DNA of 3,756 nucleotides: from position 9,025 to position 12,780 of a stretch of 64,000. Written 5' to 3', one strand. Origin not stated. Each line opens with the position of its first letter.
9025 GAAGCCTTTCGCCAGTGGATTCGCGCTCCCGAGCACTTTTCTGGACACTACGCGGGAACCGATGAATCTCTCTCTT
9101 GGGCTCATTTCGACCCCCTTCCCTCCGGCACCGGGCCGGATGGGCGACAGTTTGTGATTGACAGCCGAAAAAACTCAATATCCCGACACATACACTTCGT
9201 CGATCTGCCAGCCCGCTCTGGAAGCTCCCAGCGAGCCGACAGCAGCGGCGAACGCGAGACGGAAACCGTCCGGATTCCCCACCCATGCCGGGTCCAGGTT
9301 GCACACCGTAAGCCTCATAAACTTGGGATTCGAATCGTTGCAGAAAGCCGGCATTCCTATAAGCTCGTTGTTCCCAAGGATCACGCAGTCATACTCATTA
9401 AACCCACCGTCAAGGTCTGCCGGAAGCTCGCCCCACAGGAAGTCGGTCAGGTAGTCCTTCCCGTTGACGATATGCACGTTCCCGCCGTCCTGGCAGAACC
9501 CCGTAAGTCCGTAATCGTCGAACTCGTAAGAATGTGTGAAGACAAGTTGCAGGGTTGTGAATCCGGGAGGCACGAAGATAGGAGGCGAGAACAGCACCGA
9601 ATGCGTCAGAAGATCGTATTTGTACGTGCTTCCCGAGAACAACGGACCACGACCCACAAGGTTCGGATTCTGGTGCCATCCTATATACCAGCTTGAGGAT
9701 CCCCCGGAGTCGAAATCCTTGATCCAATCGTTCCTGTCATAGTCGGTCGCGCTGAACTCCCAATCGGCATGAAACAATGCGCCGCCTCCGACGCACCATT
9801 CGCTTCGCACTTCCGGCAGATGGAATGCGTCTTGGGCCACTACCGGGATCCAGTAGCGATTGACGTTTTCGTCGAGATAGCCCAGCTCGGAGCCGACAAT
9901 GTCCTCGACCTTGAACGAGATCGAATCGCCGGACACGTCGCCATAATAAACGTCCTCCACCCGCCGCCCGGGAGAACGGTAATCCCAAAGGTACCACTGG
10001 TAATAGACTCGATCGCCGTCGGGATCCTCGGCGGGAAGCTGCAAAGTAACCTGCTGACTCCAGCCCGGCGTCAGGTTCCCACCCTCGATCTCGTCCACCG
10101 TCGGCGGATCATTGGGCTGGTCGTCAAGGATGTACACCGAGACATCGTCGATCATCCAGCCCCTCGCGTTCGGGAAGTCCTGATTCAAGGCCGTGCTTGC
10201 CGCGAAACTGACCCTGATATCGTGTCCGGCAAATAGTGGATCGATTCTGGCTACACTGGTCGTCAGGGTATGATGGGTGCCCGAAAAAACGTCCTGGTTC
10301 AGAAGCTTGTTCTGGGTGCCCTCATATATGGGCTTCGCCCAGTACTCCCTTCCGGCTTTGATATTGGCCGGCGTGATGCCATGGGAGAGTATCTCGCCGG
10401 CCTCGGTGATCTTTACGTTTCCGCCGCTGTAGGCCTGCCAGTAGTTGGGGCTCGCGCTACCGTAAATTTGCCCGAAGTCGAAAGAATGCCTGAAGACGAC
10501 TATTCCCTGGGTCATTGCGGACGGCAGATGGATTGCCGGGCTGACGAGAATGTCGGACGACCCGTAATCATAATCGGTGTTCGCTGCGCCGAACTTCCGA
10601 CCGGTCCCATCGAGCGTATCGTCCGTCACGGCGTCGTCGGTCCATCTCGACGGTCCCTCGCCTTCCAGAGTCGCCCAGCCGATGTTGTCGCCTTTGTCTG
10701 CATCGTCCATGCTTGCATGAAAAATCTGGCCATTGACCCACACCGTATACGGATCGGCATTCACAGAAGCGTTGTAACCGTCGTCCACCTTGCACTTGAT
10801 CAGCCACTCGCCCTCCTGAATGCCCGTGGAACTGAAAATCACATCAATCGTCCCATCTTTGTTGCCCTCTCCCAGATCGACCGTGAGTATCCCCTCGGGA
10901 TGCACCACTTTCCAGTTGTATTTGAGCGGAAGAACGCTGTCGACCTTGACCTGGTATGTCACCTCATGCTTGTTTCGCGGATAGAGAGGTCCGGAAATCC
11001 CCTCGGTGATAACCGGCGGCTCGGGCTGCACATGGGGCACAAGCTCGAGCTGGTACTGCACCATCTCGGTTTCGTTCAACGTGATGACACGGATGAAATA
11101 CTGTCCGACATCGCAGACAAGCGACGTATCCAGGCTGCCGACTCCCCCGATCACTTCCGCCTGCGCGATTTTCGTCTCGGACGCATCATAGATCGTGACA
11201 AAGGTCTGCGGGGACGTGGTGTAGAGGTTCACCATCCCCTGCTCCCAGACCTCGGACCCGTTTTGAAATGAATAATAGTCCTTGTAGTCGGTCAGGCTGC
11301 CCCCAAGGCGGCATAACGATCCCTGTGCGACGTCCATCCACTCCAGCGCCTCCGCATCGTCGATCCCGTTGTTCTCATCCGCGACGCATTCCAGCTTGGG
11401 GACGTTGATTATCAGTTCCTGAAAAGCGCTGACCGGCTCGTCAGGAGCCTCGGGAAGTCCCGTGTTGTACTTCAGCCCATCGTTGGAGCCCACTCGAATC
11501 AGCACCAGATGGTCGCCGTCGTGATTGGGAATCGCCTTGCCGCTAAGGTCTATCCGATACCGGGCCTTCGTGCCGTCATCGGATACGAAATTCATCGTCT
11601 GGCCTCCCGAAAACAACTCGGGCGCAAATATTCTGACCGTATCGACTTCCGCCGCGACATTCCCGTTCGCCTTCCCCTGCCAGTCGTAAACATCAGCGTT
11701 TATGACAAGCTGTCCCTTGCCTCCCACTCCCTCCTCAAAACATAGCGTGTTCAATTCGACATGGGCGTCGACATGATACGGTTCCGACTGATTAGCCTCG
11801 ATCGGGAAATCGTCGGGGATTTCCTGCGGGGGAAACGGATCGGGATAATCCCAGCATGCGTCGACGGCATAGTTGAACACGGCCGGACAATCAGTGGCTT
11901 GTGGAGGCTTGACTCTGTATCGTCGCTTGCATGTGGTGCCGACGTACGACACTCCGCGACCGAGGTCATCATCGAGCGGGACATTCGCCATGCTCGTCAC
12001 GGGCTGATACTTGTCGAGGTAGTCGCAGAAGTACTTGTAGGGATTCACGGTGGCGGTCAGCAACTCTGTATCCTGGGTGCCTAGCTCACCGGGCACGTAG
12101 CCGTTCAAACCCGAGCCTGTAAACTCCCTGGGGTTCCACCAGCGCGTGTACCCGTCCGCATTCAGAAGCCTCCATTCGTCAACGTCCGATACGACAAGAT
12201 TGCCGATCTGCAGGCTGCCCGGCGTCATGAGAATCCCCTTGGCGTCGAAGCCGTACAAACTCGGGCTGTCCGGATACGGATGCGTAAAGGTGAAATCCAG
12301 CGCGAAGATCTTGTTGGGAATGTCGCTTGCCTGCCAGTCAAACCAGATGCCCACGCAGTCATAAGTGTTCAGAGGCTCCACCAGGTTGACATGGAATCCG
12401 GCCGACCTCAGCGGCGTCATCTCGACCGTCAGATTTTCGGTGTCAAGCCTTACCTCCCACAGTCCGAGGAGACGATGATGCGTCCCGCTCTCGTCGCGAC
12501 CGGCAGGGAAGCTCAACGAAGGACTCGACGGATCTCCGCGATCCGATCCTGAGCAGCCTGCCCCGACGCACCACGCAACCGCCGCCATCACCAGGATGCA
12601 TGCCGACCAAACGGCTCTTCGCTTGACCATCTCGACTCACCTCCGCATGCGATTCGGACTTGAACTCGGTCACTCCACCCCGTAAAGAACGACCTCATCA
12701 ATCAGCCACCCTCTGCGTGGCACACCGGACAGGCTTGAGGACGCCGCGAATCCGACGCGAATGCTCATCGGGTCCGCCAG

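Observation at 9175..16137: Tandem pair of ~1150-aa paralogous lipoproteins, part of a five-copy family sharing an unassigned ~400-aa N-terminal module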

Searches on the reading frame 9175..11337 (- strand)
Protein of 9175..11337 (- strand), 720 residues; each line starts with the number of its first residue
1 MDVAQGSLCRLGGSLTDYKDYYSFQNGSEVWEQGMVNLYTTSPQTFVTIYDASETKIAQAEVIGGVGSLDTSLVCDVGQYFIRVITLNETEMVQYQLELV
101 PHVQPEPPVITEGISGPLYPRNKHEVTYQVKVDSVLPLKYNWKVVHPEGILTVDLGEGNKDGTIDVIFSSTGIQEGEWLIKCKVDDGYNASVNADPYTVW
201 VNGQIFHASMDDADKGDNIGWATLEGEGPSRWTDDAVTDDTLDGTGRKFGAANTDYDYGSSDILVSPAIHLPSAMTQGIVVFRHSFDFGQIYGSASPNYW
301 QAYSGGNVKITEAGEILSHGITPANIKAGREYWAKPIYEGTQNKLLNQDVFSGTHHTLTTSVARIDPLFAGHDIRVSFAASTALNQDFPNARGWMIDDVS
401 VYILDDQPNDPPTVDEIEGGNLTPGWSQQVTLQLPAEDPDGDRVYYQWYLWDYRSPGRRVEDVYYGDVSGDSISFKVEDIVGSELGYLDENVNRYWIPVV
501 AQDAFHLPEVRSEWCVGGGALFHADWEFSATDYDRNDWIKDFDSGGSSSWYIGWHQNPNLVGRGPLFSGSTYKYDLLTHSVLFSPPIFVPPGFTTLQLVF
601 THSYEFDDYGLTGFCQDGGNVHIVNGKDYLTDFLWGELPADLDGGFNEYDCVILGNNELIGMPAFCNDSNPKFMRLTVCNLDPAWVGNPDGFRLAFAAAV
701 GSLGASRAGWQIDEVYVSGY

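Call 49: find_homologous_proteins(query=window:9175-11337:-, max_evalue=0.00001)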
Query window:9175-11337:- (720 aa): 9 proteins with E <= 0.00001 among 7804 candidates.
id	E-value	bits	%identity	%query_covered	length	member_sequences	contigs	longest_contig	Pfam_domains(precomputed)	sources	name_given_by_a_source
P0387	0.0e+0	1601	93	100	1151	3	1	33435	-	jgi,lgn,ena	-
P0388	4.1e-256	870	53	99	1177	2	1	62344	-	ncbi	-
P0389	1.6e-248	845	57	89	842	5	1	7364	-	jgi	jgi:hypothetical protein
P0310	1.8e-242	825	51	100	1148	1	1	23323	-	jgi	-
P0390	3.4e-161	556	41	100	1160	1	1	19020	-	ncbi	-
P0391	2.2e-157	544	42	99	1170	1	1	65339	-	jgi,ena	-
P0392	7.7e-154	532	39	100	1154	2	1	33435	-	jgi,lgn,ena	-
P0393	1.5e-149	518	40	99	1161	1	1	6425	-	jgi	jgi:hypothetical protein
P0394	4.3e-135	470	38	99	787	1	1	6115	-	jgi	jgi:hypothetical protein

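Call 60: predict_structure(alignment_id=A6)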
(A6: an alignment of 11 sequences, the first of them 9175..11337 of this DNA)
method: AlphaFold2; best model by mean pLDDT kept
length: 720 residues; sequences in the alignment: 11
mean_pLDDT: 80.6   pTM: 0.67
mean pLDDT of the five models: 80.6, 79.4, 77.2, 76.2, 75.0
residues with pLDDT >= 90: 169; 70-90: 418; 50-70: 93; < 50: 40
segments of 3 or more residues with pLDDT < 50: 9-19, 455-468, 484-489, 644-646
pLDDT, mean of each block of 10 residues (from residue 1): 51 42 74 81 82 86 84 84 72 72 80 93 90 89 88 88 87 85 88 94 90 64 87 91 92 89 94 90 88 59 89 87 81 69 83 84 91 95 76 92 79 83 82 85 78 54 48 76 48 78 85 85 78 76 71 82 82 72 89 87 83 80 89 83 60 82 84 85 85 90 76 90
secondary structure, 60 per line:
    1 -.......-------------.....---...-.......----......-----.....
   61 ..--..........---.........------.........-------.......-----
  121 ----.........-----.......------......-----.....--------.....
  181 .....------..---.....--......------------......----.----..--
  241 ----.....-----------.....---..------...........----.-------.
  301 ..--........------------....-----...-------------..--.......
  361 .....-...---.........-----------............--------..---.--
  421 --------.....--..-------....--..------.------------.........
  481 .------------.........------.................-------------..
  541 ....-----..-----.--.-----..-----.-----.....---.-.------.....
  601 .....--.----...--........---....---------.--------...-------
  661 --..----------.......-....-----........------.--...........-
elements in order (helices of 4 or more, strands of 3 or more residues): E2-8 E22-26 E34-40 E45-50 E56-62 E65-70 H71-74 E78-86 E93-101 E109-115 E125-133 E139-145 E152-157 E163-167 E176-185 E197-201 E204-209 E222-227 E245-249 E261-265 E277-287 E300-302 E305-312 E325-328 E334-336 E354-365 E373-381 E393-404 E429-433 E445-448 E472-476 H477-481 E494-502 E509-516 E520-525 E539-544 E579-583 E596-605 E613-615 E618-625 H629-632 E651-653 E675-681 E692-699 E709-719

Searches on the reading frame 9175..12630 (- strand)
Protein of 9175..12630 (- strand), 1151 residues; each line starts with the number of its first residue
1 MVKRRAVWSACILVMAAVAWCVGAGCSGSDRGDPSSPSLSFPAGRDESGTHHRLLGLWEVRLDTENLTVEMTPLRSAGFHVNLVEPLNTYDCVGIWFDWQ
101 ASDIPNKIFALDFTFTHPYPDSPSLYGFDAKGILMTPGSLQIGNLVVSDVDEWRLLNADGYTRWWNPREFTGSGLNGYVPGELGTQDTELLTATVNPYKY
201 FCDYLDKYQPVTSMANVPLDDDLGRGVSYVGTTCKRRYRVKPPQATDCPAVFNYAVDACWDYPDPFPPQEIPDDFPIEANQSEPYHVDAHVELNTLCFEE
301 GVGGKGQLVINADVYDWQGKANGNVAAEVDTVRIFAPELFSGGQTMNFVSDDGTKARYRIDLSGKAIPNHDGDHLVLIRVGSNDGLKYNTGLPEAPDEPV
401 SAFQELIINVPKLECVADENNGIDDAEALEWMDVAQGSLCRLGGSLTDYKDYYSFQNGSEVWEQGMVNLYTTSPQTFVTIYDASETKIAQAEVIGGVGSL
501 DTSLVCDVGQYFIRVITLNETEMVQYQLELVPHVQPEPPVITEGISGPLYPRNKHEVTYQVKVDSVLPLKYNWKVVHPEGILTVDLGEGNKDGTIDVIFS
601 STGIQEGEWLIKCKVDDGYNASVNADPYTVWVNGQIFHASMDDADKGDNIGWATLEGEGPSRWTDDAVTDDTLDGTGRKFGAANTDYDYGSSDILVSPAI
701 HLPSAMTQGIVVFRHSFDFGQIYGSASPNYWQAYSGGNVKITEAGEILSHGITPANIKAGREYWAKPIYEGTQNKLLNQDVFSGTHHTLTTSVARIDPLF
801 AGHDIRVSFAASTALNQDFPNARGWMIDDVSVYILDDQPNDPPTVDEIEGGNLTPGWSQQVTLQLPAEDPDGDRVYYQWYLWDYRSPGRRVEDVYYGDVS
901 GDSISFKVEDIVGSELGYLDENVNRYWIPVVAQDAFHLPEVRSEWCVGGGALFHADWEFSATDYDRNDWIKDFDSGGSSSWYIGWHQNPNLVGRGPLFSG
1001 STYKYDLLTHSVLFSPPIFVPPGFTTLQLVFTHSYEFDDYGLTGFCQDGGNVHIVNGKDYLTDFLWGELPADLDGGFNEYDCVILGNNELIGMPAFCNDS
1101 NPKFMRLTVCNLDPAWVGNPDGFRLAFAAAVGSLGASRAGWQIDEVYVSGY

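Call 8: search_protein_families(library=pfam, proteins=[window:9175-12630:-], max_evalue=0.1)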
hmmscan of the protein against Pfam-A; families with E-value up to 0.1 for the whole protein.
window:9175-12630:- (1151 aa): 2 families
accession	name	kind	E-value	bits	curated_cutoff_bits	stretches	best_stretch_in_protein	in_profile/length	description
PF00801.26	PKD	-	0.04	14.3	23.5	0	859-883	15-38/80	PKD domain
PF21027.3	Sde0182_C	-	0.085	13.9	27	0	868-908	10-49/83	Cellulose-binding protein Sde0182, C-terminal domain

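Call 13: search_protein_families(library=ncbifam, proteins=[window:9175-12630:-], max_evalue=0.1)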
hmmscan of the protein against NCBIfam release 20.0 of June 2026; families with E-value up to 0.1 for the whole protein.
window:9175-12630:- (1151 aa): 3 families
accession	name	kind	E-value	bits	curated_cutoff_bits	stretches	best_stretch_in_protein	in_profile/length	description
NF038112.1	myxo_dep_M36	subfamily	4e-09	34.2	1500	1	678-841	1021-1175/1604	myxosortase-dependent M36 family metallopeptidase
NF038111.1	rhom_dep_M36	equivalog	0.022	12.2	1700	1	759-879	1093-1222/1315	rhombosortase-dependent M36 family metallopeptidase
NF004843.0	PRK06194.1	equivalog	0.044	13.2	308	1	290-345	81-135/295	hypothetical protein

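Call 29: find_encoding_contigs(protein=window:9175-12630:-, flank=2000, max_places=3)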
Protein window:9175-12630:- (1151 aa): no gene with exactly this product is on record in the collection.
